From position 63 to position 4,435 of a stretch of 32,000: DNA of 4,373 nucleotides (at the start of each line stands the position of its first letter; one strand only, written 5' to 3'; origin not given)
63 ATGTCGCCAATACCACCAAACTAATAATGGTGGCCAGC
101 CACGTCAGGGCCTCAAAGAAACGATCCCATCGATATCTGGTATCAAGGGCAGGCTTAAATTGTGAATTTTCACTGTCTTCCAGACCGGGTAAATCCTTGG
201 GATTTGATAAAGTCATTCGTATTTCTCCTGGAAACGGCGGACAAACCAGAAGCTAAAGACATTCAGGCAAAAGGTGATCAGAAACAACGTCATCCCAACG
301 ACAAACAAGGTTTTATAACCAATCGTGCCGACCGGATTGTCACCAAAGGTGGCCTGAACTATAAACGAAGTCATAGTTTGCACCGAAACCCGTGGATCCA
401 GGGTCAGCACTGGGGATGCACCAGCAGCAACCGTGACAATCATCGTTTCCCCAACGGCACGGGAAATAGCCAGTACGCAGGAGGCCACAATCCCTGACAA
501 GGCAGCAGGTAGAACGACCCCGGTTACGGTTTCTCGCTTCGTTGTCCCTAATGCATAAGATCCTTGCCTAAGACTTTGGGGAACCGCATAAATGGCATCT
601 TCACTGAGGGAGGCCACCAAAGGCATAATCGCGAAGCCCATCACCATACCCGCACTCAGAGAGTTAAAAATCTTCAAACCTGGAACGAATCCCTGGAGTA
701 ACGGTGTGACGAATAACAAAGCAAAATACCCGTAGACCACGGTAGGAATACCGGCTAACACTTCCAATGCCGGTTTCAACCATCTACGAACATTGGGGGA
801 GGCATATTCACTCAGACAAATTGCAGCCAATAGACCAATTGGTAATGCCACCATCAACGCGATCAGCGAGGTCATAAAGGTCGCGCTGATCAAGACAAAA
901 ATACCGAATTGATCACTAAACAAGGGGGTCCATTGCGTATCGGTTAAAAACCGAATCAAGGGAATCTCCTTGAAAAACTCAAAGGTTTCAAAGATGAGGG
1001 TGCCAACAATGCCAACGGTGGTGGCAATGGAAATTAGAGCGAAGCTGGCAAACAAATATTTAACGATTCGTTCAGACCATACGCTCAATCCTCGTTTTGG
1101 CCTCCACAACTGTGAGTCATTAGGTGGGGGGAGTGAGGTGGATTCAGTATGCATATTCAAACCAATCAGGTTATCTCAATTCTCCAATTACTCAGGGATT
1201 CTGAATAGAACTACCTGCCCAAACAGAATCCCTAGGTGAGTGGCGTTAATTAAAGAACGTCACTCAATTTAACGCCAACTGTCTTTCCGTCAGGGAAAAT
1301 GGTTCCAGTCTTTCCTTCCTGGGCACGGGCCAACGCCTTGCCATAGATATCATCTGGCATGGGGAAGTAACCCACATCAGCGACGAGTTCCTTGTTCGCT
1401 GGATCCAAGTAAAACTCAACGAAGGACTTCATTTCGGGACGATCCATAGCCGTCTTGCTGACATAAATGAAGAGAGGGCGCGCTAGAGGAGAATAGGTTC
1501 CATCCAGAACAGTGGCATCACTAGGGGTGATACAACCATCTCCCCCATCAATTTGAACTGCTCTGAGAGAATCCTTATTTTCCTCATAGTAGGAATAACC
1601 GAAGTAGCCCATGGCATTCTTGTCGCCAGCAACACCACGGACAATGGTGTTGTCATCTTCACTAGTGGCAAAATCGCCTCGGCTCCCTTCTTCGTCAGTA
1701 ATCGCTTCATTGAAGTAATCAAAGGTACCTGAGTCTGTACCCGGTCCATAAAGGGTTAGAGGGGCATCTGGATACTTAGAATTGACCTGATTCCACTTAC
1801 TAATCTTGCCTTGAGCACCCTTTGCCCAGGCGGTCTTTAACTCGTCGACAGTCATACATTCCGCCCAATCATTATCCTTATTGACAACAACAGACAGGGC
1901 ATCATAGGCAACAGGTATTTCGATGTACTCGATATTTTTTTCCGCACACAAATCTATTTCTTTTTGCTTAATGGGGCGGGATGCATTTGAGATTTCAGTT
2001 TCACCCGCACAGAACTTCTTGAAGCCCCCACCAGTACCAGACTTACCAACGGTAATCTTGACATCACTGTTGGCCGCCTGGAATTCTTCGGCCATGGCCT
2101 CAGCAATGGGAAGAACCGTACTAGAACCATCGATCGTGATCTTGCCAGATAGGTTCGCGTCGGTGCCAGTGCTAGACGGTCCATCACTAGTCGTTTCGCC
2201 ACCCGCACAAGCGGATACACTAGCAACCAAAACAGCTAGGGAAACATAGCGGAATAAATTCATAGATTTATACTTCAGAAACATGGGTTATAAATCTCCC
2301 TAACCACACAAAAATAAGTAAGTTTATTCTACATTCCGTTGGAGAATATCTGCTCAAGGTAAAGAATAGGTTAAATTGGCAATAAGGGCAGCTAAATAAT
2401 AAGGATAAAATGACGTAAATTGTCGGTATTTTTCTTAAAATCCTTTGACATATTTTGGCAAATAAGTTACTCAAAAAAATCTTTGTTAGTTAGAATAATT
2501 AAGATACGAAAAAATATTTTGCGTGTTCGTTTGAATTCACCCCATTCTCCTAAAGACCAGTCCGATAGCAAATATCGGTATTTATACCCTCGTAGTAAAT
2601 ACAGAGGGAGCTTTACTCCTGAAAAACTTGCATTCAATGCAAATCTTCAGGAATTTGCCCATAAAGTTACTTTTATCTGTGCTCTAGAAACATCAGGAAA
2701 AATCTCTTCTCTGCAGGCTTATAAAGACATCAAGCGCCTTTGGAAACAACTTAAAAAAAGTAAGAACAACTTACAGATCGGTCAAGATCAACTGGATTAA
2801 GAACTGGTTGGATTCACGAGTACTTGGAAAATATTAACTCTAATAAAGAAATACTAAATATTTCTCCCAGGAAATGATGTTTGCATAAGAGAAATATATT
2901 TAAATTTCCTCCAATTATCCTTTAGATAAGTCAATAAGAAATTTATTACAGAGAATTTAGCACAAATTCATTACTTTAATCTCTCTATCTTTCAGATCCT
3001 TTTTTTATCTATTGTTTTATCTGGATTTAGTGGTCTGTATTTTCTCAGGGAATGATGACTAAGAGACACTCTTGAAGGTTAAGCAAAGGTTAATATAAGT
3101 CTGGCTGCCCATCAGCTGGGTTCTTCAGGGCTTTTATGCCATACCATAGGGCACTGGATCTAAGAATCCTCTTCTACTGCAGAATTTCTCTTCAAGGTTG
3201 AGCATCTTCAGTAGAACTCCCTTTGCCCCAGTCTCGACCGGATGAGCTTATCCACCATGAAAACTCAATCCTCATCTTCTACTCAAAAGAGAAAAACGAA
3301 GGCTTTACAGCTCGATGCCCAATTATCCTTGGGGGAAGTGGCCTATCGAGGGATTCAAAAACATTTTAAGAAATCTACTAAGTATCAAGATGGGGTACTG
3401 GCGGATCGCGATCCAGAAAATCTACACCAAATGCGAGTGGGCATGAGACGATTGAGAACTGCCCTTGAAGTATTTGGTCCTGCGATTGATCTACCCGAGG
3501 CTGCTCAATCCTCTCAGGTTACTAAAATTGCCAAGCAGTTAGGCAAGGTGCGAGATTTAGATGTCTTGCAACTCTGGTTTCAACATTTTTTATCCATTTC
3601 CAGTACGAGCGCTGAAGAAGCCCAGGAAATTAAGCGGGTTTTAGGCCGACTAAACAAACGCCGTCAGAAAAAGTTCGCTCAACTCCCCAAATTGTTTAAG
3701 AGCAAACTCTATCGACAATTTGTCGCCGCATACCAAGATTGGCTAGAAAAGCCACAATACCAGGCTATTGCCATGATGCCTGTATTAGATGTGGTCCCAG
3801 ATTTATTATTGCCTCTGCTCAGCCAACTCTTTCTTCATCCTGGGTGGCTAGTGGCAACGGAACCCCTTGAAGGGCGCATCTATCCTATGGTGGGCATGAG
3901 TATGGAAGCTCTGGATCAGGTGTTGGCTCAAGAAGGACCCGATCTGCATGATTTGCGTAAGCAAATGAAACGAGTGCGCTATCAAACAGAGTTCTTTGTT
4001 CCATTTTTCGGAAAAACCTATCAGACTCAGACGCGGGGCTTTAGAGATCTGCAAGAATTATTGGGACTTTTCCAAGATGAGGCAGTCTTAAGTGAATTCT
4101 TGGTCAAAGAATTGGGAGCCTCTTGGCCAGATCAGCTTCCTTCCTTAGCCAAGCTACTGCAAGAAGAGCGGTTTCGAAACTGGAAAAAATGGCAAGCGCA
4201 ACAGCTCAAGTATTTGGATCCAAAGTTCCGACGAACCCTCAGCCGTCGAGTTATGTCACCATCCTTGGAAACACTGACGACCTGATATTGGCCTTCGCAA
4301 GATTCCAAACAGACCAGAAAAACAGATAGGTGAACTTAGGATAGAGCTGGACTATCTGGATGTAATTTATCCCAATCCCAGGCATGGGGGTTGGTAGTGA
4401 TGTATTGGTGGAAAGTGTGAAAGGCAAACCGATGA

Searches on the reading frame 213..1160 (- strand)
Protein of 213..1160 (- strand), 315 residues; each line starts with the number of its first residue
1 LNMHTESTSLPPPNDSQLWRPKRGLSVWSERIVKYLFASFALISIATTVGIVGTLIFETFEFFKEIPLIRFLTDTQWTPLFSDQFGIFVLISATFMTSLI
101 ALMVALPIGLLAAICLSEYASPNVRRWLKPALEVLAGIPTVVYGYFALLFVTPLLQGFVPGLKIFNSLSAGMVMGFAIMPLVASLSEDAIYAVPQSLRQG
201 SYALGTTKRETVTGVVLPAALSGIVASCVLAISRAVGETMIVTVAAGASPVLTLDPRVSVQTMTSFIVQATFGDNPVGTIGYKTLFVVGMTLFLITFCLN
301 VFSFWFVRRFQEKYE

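Call 37: search_protein_families(library=pfam, proteins=[window:213-1160:-], max_evalue=0.001)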
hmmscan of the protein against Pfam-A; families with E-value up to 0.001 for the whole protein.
window:213-1160:- (315 aa): 1 family
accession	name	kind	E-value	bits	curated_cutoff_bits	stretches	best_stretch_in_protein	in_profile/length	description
PF00528.27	BPD_transp_1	-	2.2e-16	60.6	26.4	1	106-310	2-182/184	Binding-protein-dependent transport system inner membrane component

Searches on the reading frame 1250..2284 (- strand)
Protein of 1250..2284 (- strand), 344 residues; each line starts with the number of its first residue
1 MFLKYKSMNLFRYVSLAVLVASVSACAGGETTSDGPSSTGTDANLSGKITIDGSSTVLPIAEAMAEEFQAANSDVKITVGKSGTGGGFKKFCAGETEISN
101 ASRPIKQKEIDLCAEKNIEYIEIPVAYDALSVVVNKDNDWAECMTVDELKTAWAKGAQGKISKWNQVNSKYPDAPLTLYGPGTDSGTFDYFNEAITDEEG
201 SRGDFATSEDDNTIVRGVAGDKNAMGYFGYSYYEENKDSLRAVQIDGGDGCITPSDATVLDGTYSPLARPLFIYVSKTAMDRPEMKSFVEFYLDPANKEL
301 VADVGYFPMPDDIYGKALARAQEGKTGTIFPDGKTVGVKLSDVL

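Call 37: search_protein_families(library=pfam, proteins=[window:1250-2284:-], max_evalue=0.001)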
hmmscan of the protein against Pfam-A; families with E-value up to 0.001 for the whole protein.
window:1250-2284:- (344 aa): 2 families
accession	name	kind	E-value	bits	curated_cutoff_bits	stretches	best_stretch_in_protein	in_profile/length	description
PF12849.12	PBP_like_2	-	5.7e-40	138.2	27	1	42-294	5-265/267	PBP superfamily domain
PF12727.12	PBP_like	-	2.3e-20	73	27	1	65-292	1-192/193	PBP superfamily domain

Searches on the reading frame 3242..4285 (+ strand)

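Call 37: search_protein_families(library=pfam, proteins=[window:3242-4285:+], max_evalue=0.001)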
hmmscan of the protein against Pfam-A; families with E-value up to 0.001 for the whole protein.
window:3242-4285:+ (347 aa): 1 family
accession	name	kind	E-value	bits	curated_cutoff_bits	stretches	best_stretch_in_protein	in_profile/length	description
PF05235.19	CHAD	-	5.1e-57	193.9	25.6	1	38-287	3-227/228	CHAD domain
